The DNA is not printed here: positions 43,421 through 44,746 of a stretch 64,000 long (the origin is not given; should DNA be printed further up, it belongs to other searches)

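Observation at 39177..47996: Six-gene minus-strand operon with four radical SAM enzymes (2 B12-binding, 2 SPASM-type), a DegT-like aminotransferase with proline-rich repeats and an FAD oxidoreductase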

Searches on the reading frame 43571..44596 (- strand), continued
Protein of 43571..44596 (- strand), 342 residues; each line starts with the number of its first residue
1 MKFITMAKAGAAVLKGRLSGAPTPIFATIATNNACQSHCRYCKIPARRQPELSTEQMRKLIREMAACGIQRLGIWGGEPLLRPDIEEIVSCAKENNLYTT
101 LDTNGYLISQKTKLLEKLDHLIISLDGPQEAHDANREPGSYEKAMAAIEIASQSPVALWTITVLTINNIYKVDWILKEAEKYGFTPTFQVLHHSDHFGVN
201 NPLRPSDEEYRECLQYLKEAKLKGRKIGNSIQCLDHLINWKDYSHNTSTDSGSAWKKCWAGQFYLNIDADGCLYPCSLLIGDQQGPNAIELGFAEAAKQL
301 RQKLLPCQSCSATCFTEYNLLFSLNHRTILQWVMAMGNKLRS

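Call 90: search_protein_families(library=pfam, proteins=[L149:6510-8249:+, L149:8249-8785:+, L149:16676-17236:+, L149:3129-5195:+, L149:2429-3136:+, L166:4391-5647:-, L166:5647-7314:-, L166:7314-8090:-, L171:8815-10518:+, L171:12962-13774:+], max_evalue=0.001)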
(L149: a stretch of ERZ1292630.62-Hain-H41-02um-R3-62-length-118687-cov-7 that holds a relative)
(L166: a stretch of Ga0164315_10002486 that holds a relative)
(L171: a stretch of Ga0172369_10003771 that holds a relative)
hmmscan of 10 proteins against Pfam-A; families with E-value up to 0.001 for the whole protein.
L149:6510-8249:+ (580 aa): 6 families
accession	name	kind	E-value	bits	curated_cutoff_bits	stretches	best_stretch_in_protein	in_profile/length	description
PF02775.26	TPP_enzyme_C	-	2.8e-21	76.4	21.9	1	364-509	1-150/151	Thiamine pyrophosphate enzyme, C-terminal TPP binding domain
PF01855.24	POR_N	-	7.2e-16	59.1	27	1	14-190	2-186/231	Pyruvate flavodoxin/ferredoxin oxidoreductase, thiamine diP-bdg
PF14697.11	Fer4_21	-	1.2e-05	25.7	35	1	531-577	6-57/59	4Fe-4S dicluster domain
PF00037.32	Fer4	-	2.7e-05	24.2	21.1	1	555-578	1-24/24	4Fe-4S binding domain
PF12837.12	Fer4_6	-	0.00011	22.4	25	1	555-577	2-24/24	4Fe-4S binding domain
PF12797.12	Fer4_2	-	0.00051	20.3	24.5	1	554-574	2-22/22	4Fe-4S binding domain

L149:8249-8785:+ (179 aa): 1 family
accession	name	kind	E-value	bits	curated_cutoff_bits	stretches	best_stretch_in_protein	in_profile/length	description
PF01558.24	POR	-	2.5e-27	96.5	27.4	1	12-178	1-172/173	Pyruvate ferredoxin/flavodoxin oxidoreductase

L149:16676-17236:+ (187 aa): 2 families
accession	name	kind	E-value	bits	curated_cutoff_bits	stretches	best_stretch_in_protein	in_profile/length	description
PF04191.18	PEMT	-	1.2e-06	29.4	25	1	70-150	12-92/105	Phospholipid methyltransferase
PF04140.19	ICMT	-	0.00056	20.7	24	1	97-155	32-90/95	Isoprenylcysteine carboxyl methyltransferase (ICMT) family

L149:3129-5195:+ (689 aa): 1 family
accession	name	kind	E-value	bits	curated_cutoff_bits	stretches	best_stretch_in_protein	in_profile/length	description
PF13231.12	PMT_2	-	2.6e-09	37.9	26.1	1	66-200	1-135/160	Dolichyl-phosphate-mannose-protein mannosyltransferase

L149:2429-3136:+ (236 aa): 3 families
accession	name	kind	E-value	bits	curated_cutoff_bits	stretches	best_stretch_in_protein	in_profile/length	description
PF00535.33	Glycos_transf_2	-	4.9e-29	101.9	23.3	1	9-163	1-158/168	Glycosyl transferase family 2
PF10111.15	Glyco_tranf_2_2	-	8.6e-08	32.4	27.3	1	9-116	1-108/276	Glycosyltransferase like family 2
PF13641.12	Glyco_tranf_2_3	-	5e-05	23.9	27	1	8-99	3-96/230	Glycosyltransferase like family 2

L166:4391-5647:- (418 aa): 2 families
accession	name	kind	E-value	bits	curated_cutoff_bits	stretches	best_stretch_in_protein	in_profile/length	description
PF11617.13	Cu-binding_MopE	-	2.8e-11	43.9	27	1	358-383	1-25/30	Putative metal-binding motif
PF01674.24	Lipase_2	-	4.1e-09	36.7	20.3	1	110-256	2-156/219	Lipase (class 2)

L166:5647-7314:- (555 aa): 3 families
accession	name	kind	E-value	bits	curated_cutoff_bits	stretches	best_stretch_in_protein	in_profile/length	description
PF03781.23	FGE-sulfatase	-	2e-39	136.2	23.3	1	307-544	2-255/255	Sulfatase-modifying factor enzyme 1-like domain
PF13623.11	SurA_N_2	-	0.00022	21.5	28.5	1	11-149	9-145/145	SurA-like N-terminal domain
PF13624.11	SurA_N_3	-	0.00046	20.5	27.2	0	15-106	16-110/162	SurA-like N-terminal domain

L166:7314-8090:- (258 aa): 0 families

L171:8815-10518:+ (568 aa): 0 families

L171:12962-13774:+ (271 aa): 0 families

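Call 91: search_protein_families(library=pfam, proteins=[L168:10081-10974:-, L168:11096-11599:-, L168:11639-13942:-, L168:14146-15549:-, L168:15936-16514:+, L151:1261-3111:+, L171:120-785:+, L171:785-1786:+, L171:1794-2978:+, L149:374-2407:+], max_evalue=0.001)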
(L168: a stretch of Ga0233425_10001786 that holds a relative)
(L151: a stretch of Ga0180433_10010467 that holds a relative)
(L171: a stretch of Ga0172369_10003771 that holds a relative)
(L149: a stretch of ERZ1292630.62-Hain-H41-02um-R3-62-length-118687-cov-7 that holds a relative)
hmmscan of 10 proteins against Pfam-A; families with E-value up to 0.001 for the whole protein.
L168:10081-10974:- (297 aa): 1 family
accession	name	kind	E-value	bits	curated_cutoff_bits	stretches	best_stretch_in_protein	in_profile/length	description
PF03781.23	FGE-sulfatase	-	1.7e-47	162.7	23.3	1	74-291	4-255/255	Sulfatase-modifying factor enzyme 1-like domain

L168:11096-11599:- (167 aa): 0 families

L168:11639-13942:- (767 aa): 0 families

L168:14146-15549:- (467 aa): 0 families

L168:15936-16514:+ (193 aa): 0 families

L151:1261-3111:+ (617 aa): 1 family
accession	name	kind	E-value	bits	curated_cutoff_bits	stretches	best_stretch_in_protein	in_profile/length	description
PF09852.15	DUF2079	-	4.6e-06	26.4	28.2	1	93-259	52-204/459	Predicted membrane protein (DUF2079)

L171:120-785:+ (222 aa): 1 family
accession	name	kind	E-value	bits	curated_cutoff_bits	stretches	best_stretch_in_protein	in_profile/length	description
PF00849.27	PseudoU_synth_2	-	1.2e-30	107.2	26.8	1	22-164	1-151/152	RNA pseudouridylate synthase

L171:785-1786:+ (334 aa): 2 families
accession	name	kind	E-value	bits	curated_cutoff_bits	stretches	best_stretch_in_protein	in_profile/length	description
PF01595.25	CNNM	-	6.4e-38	130.7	28.4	1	9-181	2-174/181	Cyclin M transmembrane N-terminal domain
PF00571.33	CBS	-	7.7e-19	68.2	24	2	273-322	7-56/57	CBS domain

L171:1794-2978:+ (395 aa): 8 families
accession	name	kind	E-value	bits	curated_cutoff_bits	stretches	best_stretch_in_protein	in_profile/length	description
PF03486.20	HI0933_like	-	1.1e-72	244.9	50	1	5-392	2-242/244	HI0933-like protein Rossmann domain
PF22780.1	HI0933_like_1st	-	7.8e-20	71.8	27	1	189-339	1-164/165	HI0933-like protein barrel and H2TH domain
PF12831.13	FAD_oxidored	-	3.6e-08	33.6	27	1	6-54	2-48/416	FAD dependent oxidoreductase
PF07992.20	Pyr_redox_2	-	1e-07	32.2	26.1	1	5-43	2-41/291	Pyridine nucleotide-disulphide oxidoreductase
PF00890.30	FAD_binding_2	-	2.6e-07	30.7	20.4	1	6-50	2-46/414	FAD binding domain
PF01134.28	GIDA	-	5e-07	29.6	22.1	0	6-32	2-28/391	Glucose inhibited division protein A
PF13738.12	Pyr_redox_3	-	1.4e-05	24.9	30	0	7-39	1-33/305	Pyridine nucleotide-disulphide oxidoreductase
PF01266.30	DAO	-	0.0002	21.4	27.9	0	6-39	2-35/353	FAD dependent oxidoreductase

L149:374-2407:+ (678 aa): 1 family
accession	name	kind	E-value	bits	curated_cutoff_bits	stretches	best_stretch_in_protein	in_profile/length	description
PF13231.12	PMT_2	-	5e-14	53.3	26.1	1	73-232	1-160/160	Dolichyl-phosphate-mannose-protein mannosyltransferase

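Call 92: search_protein_families(library=pfam, proteins=[L108:5279-6709:-, L108:7045-8094:+, L108:8830-9750:+, L110:5036-6460:-, L110:6484-7371:-, L110:7352-8863:-, L101:5287-7212:-, L101:15221-15763:+, L101:15775-17241:-, L139:12782-14521:+], max_evalue=0.001)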
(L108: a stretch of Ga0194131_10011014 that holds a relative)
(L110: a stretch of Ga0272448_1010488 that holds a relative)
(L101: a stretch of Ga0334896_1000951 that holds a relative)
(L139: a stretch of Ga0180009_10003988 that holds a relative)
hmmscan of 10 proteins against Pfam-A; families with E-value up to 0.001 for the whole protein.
L108:5279-6709:- (476 aa): 2 families
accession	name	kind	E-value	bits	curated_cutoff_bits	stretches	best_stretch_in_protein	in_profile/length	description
PF19363.4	DUF5939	-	6.5e-30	104.7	22.5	1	29-288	23-281/281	Family of unknown function (DUF5939)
PF00211.25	Guanylate_cyc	-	3e-19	69.7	21.9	1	307-443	10-156/183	Adenylate and Guanylate cyclase catalytic domain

L108:7045-8094:+ (350 aa): 1 family
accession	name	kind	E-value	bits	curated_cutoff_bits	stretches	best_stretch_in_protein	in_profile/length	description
PF13240.11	Zn_Ribbon_1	-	0.00027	21.1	25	1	71-90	1-20/23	zinc-ribbon domain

L108:8830-9750:+ (307 aa): 1 family
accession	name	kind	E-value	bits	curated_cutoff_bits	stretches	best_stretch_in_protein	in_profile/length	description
PF24793.1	GINT1_N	-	7e-09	35.6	27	1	67-158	59-156/304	Glucosamine inositolphosphorylceramide transferase 1, N-terminal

L110:5036-6460:- (474 aa): 1 family
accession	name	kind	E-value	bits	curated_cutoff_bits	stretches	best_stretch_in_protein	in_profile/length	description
PF06253.16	MTTB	-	4.8e-92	309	25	1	4-471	33-498/500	Trimethylamine methyltransferase (MTTB)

L110:6484-7371:- (295 aa): 1 family
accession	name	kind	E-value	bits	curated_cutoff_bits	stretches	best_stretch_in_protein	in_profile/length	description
PF00528.27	BPD_transp_1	-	1.2e-11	45.1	26.4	1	86-289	3-175/184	Binding-protein-dependent transport system inner membrane component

L110:7352-8863:- (503 aa): 2 families
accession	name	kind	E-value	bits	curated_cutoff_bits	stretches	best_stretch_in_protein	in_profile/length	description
PF01547.30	SBP_bac_1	-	3.8e-35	122.8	26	1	65-356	6-304/307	Bacterial extracellular solute-binding protein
PF13416.11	SBP_bac_8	-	3.1e-30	106.4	27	1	70-380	2-271/279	Bacterial extracellular solute-binding protein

L101:5287-7212:- (641 aa): 0 families

L101:15221-15763:+ (181 aa): 0 families

L101:15775-17241:- (488 aa): 0 families

L139:12782-14521:+ (580 aa): 1 family
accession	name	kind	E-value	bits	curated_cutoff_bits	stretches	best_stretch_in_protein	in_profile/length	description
PF13231.12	PMT_2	-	8.6e-07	29.7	26.1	1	119-248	23-155/160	Dolichyl-phosphate-mannose-protein mannosyltransferase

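Call 94: search_solved_structures(query=L149:2429-3136:+, max_evalue=0.00001)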
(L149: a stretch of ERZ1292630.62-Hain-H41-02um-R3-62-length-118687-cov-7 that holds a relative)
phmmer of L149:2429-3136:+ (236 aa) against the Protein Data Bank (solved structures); distinct sequences matched with E-value up to 0.00001: 13.
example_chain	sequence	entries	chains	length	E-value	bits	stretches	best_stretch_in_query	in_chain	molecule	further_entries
5mlz_A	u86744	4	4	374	5.9e-14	55.7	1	8-209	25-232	Dolichol monophosphate mannose synthase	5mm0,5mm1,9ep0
5eke_A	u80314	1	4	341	4.5e-12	49.5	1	7-128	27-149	Uncharacterized glycosyltransferase sll0501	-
5ekp_C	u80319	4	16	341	4.8e-12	49.4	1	7-128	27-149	Uncharacterized glycosyltransferase sll0501 | Glycosyltransferase sll0501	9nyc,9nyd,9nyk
9nye_A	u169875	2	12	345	5e-12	49.4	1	7-128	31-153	Glycosyltransferase sll0501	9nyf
9bhc_C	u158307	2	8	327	5.3e-12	49.3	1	8-165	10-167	Undecaprenyl-phosphate 4-deoxy-4-formamido-L-arabinose transferase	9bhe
9hwj_A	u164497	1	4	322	6.3e-12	49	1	8-167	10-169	Undecaprenyl-phosphate 4-deoxy-4-formamido-L-arabinose transferase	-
8vxh_A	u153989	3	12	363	6.9e-12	48.9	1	8-165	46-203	Undecaprenyl-phosphate 4-deoxy-4-formamido-L-arabinose transferase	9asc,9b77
2z87_A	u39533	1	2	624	8.9e-12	48.5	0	8-106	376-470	Chondroitin synthase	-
2z86_A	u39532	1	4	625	9e-12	48.5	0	8-106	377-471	Chondroitin synthase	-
5hea_A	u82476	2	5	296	1.5e-09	41.3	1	6-101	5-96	Putative glycosyltransferase (GalT1)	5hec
3bcv_A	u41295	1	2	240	1.9e-09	40.9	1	8-117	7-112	Putative glycosyltransferase protein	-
6h1j_A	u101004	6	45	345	2.6e-08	37.2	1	8-165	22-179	Probable ss-1,3-N-acetylglucosaminyltransferase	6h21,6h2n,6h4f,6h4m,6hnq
6p61_A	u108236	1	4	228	6.2e-07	32.7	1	8-207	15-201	Glycosyltransferase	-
